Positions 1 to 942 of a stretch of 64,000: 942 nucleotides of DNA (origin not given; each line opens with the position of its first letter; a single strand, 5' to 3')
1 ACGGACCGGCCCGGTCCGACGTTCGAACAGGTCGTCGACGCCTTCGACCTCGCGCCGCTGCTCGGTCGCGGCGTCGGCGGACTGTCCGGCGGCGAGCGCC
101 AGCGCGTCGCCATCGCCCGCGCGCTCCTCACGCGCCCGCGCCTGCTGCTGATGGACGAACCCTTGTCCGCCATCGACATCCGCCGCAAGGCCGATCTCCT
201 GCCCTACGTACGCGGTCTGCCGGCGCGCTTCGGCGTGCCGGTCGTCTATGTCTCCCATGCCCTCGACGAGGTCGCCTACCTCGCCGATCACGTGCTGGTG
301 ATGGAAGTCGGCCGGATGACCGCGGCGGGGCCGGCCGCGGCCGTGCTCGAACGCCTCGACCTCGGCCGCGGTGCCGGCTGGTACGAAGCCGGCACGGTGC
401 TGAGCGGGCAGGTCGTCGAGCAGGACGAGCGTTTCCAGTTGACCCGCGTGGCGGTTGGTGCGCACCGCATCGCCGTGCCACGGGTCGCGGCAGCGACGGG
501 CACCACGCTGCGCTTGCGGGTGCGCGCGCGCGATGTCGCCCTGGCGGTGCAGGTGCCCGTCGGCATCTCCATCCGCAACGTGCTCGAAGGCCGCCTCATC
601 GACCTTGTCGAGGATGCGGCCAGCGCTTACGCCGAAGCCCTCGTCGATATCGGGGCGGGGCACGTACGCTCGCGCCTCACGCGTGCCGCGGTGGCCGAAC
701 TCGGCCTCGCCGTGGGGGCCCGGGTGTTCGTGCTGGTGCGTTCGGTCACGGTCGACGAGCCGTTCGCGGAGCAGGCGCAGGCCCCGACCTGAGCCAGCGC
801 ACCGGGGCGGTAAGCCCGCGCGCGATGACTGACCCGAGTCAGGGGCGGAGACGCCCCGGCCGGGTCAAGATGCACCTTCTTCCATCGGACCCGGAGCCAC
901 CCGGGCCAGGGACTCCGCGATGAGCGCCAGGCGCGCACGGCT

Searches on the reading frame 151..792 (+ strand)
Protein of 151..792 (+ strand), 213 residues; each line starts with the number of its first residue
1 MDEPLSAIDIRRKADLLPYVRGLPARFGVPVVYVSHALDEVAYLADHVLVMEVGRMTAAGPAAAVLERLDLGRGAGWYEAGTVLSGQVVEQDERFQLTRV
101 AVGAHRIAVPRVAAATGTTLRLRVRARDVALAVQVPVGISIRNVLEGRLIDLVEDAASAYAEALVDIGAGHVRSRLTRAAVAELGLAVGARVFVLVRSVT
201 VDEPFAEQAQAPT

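Call 50: find_encoding_contigs(protein=window:151-792:+, flank=10000, max_places=4)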
Protein window:151-792:+ (213 aa): no gene with exactly this product is on record in the collection.
